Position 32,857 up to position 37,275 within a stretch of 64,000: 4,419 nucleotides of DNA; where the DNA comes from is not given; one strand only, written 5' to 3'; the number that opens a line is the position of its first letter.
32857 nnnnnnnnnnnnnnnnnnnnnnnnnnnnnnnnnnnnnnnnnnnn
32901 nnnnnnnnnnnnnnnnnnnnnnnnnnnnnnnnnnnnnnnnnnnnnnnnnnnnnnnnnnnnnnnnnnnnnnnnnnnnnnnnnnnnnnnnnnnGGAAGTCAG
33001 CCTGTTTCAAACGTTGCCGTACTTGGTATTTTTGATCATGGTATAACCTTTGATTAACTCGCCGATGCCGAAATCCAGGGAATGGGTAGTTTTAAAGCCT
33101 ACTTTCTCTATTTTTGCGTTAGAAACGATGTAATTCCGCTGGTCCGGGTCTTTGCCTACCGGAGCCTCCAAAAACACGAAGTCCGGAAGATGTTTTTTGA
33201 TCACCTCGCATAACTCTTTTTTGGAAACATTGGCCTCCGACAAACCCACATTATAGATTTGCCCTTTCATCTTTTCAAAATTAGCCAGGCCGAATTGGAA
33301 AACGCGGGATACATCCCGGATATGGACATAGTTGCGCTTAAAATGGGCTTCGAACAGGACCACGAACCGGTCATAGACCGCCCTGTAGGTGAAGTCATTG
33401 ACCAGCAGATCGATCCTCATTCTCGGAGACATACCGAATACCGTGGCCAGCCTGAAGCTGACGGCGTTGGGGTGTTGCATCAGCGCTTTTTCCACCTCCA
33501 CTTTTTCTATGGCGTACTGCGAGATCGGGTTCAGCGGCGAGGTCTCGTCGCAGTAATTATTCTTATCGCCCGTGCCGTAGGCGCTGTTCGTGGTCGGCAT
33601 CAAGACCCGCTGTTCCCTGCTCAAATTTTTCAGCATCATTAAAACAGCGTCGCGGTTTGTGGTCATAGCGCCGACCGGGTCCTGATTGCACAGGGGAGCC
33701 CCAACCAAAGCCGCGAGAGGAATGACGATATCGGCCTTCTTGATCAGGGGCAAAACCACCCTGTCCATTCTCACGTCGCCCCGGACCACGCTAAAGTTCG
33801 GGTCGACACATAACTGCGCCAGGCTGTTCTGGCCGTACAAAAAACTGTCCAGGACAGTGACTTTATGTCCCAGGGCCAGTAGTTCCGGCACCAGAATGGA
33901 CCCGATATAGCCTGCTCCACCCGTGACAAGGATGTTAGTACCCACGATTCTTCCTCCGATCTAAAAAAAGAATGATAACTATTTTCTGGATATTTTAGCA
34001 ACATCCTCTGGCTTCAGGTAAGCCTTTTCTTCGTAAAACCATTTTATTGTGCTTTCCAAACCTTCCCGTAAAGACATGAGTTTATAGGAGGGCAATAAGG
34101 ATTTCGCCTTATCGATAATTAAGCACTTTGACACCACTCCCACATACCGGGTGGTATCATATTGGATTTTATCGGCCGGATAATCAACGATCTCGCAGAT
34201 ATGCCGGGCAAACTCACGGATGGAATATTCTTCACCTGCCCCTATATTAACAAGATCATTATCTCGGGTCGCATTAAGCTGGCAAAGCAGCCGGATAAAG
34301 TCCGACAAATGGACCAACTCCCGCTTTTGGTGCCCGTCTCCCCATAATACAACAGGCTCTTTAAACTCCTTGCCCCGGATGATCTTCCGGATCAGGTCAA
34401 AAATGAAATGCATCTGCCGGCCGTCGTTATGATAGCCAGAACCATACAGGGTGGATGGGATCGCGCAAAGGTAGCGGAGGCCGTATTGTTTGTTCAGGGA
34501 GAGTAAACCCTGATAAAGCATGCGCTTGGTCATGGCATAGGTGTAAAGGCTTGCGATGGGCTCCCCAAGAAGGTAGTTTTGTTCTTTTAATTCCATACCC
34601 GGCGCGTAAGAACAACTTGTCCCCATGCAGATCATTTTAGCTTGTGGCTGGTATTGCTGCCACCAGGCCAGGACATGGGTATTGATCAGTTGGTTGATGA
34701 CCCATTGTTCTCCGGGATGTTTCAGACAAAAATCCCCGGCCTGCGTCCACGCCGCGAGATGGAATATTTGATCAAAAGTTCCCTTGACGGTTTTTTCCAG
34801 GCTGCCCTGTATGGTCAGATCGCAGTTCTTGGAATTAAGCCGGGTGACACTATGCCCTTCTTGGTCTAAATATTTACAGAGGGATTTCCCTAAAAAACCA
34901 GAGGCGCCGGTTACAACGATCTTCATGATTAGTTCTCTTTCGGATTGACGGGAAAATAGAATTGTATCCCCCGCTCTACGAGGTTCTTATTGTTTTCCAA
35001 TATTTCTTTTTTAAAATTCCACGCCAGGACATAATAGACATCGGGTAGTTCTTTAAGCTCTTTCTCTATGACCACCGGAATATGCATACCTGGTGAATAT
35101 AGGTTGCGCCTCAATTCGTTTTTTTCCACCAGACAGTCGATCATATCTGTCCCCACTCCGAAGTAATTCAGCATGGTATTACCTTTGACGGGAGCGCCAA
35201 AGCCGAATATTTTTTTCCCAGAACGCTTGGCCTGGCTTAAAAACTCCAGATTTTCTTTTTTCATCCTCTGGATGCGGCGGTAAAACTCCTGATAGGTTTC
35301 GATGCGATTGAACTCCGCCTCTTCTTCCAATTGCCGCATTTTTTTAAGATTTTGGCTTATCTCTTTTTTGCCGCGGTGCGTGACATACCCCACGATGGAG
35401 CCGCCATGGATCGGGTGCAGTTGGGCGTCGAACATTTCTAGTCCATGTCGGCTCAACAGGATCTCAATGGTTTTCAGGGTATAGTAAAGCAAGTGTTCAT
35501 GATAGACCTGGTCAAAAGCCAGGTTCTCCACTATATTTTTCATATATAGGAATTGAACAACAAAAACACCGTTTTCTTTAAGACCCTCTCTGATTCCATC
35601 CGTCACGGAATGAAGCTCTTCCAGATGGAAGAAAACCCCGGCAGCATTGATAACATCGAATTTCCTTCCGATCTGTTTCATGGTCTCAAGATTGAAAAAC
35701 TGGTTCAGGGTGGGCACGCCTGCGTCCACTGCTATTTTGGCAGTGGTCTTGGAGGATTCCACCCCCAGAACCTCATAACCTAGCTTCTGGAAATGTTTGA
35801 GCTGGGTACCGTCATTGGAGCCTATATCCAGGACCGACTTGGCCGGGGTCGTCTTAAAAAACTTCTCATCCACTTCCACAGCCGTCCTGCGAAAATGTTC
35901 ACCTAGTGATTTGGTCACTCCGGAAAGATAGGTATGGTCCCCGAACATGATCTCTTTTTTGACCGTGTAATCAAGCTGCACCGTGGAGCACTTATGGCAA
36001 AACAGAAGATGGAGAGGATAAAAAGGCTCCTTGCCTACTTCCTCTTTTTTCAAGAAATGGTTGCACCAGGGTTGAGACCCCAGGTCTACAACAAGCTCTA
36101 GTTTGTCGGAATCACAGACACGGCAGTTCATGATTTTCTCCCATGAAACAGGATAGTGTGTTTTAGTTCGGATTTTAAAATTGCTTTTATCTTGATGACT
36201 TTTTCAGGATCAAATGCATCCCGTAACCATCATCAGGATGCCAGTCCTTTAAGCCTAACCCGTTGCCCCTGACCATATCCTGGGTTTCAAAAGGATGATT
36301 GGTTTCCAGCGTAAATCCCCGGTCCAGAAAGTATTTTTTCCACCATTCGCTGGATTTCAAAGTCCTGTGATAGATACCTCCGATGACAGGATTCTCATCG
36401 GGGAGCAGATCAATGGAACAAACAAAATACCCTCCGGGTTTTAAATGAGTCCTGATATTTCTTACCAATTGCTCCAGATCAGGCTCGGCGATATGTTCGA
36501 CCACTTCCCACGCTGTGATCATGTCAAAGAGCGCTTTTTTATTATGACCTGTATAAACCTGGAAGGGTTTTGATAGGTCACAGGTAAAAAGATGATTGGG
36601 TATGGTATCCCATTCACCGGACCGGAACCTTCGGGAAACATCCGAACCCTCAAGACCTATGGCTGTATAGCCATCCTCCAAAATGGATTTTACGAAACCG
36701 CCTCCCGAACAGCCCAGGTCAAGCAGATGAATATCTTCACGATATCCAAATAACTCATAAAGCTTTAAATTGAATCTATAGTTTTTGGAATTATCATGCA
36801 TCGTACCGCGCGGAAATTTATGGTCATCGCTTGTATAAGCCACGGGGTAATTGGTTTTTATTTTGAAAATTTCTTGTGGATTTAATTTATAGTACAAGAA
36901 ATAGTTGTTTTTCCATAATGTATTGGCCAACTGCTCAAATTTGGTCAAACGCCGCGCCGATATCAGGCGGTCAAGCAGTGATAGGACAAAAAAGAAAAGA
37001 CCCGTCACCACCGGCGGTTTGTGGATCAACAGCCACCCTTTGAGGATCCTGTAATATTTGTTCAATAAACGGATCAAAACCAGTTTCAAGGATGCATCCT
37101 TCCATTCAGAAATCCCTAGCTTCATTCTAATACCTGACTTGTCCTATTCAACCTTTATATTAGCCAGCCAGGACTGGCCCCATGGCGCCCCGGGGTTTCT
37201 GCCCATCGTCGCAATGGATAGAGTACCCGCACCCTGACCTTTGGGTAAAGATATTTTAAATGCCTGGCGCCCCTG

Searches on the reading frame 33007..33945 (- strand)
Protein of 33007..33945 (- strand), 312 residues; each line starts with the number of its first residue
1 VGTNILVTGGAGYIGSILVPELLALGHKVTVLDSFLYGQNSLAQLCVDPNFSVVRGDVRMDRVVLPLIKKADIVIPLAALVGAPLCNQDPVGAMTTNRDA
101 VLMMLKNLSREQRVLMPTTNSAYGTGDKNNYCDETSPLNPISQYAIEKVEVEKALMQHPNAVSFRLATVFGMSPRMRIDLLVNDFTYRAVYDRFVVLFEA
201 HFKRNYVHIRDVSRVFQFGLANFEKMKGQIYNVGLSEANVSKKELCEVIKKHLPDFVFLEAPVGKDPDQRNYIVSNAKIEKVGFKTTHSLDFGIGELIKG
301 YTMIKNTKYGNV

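Call 29: search_protein_families(library=pfam, proteins=[window:33007-33945:-], max_evalue=0.001)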
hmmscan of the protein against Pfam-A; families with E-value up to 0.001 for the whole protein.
window:33007-33945:- (312 aa): 6 families
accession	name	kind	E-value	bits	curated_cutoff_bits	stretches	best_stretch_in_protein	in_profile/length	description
PF01370.27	Epimerase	-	9e-30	104.3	20.9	1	5-234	1-240/240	NAD dependent epimerase/dehydratase family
PF16363.11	GDP_Man_Dehyd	-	8.6e-17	62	27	1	6-222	1-239/332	GDP-mannose 4,6 dehydratase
PF04321.23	RmlD_sub_bind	-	1.5e-07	31.2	27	1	4-174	2-156/287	RmlD substrate binding domain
PF02719.21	Polysacc_synt_2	-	1e-05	25.4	20.2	1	5-100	1-107/293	Polysaccharide biosynthesis protein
PF05368.20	NmrA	-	1.8e-05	24.9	27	1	4-76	4-75/298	NmrA-like family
PF01073.25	3Beta_HSD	-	4.1e-05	23.2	22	1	6-81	1-77/280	3-beta hydroxysteroid dehydrogenase/isomerase family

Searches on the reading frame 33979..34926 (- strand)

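Call 29: search_protein_families(library=pfam, proteins=[window:33979-34926:-], max_evalue=0.001)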
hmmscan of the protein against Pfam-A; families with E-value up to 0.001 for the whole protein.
window:33979-34926:- (315 aa): 3 families
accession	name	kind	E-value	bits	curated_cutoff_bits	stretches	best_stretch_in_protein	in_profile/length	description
PF01370.27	Epimerase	-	2.8e-46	158.3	20.9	1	3-229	1-240/240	NAD dependent epimerase/dehydratase family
PF16363.11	GDP_Man_Dehyd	-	4.1e-15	56.5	27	1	33-243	57-262/332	GDP-mannose 4,6 dehydratase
PF04321.23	RmlD_sub_bind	-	3.9e-09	36.4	27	1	1-87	1-87/287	RmlD substrate binding domain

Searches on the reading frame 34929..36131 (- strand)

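Call 29: search_protein_families(library=pfam, proteins=[window:34929-36131:-], max_evalue=0.001)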
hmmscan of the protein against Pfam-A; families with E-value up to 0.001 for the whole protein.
window:34929-36131:- (400 aa): 7 families
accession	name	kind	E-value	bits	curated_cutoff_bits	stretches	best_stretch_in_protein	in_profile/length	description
PF08484.17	Methyltransf_14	-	3.4e-51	173.7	23.5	1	240-395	1-159/160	C-methyltransferase C-terminal domain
PF08421.16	Methyltransf_13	-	4.4e-23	81.7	31.3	1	3-63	1-62/62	Putative zinc binding domain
PF13489.12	Methyltransf_23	-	1.1e-11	45.2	27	1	91-233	17-161/164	Methyltransferase domain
PF08242.18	Methyltransf_12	-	1.3e-08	35.9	30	1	101-190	1-98/98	Methyltransferase domain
PF08241.18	Methyltransf_11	-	1.8e-07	32.1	21.2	1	101-192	1-95/95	Methyltransferase domain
PF13649.12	Methyltransf_25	-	0.00011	23.2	27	1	100-188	1-97/97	Methyltransferase domain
PF13847.12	Methyltransf_31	-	0.00028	21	27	0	97-199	4-117/145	Methyltransferase domain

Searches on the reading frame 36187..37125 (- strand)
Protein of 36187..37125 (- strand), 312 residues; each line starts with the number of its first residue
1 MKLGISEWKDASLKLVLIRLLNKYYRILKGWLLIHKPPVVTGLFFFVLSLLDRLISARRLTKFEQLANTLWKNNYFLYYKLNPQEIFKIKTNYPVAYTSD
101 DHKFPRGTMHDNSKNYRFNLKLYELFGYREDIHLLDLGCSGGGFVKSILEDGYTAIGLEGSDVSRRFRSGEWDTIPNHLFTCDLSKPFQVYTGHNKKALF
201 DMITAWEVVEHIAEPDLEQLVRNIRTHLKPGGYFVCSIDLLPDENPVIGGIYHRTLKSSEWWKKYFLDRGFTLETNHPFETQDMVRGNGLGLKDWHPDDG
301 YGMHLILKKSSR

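Call 29: search_protein_families(library=pfam, proteins=[window:36187-37125:-], max_evalue=0.001)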
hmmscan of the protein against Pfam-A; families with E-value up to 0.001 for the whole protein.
window:36187-37125:- (312 aa): 4 families
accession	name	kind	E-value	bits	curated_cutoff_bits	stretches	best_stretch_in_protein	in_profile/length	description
PF13489.12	Methyltransf_23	-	1.9e-15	57.4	27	1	126-251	16-124/164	Methyltransferase domain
PF08242.18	Methyltransf_12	-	4e-10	40.7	30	1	135-234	1-98/98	Methyltransferase domain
PF08241.18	Methyltransf_11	-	2.4e-08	34.9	21.2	1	135-236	1-95/95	Methyltransferase domain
PF13649.12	Methyltransf_25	-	2.3e-07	31.8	27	1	135-232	2-97/97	Methyltransferase domain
